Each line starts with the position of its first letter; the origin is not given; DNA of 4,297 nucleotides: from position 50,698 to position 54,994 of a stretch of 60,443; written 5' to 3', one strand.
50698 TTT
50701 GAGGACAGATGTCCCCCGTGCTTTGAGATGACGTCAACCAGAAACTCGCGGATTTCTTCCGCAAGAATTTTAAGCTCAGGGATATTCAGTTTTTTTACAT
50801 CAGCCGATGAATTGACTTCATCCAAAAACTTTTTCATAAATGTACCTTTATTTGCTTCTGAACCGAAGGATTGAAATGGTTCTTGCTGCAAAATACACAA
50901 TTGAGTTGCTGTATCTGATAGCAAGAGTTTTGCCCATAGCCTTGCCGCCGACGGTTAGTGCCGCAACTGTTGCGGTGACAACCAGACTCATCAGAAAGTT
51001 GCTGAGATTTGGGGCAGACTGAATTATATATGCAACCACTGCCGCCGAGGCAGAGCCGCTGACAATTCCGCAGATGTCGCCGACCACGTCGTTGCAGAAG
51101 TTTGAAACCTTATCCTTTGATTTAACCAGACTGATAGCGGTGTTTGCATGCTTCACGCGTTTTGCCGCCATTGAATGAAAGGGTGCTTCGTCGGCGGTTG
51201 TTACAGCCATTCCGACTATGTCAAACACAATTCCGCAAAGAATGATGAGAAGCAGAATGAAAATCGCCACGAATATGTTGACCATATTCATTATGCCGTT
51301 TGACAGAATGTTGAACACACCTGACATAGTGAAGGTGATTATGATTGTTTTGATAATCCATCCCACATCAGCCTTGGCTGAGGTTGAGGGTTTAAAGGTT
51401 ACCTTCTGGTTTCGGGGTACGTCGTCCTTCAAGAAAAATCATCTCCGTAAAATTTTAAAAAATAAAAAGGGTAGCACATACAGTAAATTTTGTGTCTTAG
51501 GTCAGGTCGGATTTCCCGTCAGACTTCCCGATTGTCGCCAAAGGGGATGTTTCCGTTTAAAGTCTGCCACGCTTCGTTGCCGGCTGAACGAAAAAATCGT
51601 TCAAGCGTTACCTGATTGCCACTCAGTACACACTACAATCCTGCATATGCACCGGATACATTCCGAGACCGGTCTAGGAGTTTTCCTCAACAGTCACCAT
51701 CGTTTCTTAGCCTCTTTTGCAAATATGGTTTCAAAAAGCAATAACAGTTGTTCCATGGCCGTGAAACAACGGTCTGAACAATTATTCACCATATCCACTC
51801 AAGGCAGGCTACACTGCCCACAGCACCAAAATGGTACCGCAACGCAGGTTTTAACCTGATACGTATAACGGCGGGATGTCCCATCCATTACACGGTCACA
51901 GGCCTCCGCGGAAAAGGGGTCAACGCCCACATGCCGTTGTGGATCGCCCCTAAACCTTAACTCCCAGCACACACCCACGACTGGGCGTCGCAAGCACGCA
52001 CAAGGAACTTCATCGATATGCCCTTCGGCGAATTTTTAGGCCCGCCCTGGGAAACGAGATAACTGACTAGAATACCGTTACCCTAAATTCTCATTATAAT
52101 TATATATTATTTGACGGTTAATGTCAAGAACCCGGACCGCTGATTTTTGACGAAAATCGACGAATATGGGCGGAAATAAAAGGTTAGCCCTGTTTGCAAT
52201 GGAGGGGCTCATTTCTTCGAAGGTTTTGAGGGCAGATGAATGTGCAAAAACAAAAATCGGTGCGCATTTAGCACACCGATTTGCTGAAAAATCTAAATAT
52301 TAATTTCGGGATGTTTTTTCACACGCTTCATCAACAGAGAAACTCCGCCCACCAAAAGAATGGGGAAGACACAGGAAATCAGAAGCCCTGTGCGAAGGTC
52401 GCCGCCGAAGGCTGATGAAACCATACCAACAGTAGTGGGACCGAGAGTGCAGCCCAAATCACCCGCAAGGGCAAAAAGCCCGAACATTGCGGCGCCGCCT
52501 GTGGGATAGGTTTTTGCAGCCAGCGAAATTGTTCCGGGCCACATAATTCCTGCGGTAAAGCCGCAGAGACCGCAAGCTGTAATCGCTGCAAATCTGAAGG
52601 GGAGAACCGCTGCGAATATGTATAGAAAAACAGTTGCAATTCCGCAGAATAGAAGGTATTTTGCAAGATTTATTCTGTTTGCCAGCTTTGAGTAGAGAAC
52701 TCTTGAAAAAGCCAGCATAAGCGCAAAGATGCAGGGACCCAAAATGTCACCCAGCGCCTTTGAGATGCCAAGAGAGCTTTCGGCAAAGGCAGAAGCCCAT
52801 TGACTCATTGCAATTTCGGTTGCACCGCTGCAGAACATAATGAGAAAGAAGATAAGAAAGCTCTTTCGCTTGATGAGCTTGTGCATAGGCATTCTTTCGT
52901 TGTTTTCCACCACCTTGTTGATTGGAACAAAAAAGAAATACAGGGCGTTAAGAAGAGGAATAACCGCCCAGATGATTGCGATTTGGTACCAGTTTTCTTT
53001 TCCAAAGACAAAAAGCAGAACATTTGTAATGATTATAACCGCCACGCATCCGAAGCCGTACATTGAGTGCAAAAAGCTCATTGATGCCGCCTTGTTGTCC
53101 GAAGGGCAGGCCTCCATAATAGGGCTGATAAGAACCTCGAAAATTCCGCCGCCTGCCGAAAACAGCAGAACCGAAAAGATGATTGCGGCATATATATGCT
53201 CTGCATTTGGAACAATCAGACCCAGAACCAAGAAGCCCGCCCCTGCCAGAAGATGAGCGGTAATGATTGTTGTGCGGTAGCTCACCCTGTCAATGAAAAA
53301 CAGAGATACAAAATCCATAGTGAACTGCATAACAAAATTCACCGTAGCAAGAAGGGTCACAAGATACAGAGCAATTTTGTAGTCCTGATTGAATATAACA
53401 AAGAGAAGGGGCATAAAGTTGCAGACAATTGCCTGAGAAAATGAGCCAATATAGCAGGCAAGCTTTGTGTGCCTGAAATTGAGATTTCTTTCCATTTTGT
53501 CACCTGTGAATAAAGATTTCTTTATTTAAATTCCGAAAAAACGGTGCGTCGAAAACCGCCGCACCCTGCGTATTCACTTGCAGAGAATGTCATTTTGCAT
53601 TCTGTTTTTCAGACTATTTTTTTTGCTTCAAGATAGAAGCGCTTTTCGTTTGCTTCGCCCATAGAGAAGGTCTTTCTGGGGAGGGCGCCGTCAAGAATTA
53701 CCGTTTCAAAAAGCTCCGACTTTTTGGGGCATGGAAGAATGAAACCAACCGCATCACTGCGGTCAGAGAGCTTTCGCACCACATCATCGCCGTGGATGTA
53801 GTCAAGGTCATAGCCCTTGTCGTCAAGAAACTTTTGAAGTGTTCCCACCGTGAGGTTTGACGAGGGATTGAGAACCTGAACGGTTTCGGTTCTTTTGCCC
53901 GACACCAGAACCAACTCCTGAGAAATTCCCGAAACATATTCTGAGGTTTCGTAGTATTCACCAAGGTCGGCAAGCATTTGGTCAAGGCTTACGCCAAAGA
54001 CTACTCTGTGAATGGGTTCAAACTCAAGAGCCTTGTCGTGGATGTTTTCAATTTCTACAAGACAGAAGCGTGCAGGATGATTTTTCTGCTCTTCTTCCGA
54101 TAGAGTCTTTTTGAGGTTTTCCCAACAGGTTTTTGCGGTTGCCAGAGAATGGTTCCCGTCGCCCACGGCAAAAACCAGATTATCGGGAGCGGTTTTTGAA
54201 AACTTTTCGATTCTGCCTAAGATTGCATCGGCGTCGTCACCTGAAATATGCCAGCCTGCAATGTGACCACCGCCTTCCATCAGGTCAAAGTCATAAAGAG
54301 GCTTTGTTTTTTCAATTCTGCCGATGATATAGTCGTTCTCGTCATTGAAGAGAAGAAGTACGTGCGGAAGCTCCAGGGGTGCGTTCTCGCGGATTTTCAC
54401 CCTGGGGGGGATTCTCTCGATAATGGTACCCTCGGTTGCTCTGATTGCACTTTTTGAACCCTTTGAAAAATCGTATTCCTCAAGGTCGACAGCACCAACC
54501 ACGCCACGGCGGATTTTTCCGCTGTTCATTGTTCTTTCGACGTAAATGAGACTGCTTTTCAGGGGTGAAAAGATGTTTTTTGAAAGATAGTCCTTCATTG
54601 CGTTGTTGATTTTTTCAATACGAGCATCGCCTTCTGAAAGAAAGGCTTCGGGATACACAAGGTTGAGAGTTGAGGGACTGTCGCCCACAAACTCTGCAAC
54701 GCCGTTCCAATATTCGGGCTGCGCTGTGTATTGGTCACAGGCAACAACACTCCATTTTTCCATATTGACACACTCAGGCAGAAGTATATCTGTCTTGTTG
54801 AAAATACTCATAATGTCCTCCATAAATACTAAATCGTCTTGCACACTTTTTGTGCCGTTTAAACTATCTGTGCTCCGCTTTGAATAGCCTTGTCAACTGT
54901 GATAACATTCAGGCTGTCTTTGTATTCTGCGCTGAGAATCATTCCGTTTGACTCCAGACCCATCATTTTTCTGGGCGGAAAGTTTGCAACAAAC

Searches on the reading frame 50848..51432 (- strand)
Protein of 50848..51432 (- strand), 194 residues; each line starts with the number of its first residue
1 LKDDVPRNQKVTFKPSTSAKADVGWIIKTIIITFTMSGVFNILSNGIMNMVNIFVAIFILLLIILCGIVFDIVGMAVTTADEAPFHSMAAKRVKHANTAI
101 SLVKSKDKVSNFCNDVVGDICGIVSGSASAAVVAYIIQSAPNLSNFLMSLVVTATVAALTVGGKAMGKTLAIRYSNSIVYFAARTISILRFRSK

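Call 52: search_protein_families(library=pfam, proteins=[window:50848-51432:-], max_evalue=0.001)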
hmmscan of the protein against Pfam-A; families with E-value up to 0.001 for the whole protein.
window:50848-51432:- (194 aa): 1 family
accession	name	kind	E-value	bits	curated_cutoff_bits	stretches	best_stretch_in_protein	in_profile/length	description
PF01595.25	CNNM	-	8.3e-06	26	28.4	1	59-190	2-128/181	Cyclin M transmembrane N-terminal domain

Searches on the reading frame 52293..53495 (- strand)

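Call 52: search_protein_families(library=pfam, proteins=[window:52293-53495:-], max_evalue=0.001)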
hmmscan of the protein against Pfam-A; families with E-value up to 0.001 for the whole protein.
window:52293-53495:- (400 aa): 1 family
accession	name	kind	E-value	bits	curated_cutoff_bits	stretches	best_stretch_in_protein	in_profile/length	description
PF07690.21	MFS_1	-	2.1e-24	86.6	33.4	1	19-353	6-347/347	Major Facilitator Superfamily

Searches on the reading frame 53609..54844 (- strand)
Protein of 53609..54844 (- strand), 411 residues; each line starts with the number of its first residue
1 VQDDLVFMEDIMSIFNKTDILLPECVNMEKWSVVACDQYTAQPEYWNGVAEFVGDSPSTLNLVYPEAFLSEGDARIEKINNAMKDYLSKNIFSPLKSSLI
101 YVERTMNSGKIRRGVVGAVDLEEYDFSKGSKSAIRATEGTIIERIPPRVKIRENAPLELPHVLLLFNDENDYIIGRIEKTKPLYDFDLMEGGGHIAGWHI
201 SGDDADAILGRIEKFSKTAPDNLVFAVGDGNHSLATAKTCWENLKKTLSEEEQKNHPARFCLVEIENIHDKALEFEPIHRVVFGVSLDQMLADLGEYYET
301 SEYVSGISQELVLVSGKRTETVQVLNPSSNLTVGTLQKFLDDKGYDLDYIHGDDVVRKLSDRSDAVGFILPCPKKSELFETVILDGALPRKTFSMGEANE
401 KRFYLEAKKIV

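Call 52: search_protein_families(library=pfam, proteins=[window:53609-54844:-], max_evalue=0.001)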
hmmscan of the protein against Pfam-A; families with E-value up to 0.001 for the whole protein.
window:53609-54844:- (411 aa): 1 family
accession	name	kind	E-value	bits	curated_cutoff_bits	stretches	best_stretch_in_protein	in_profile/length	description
PF06245.16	DUF1015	-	3.9e-64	217.1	25.8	1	29-341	13-323/325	Protein of unknown function (DUF1015)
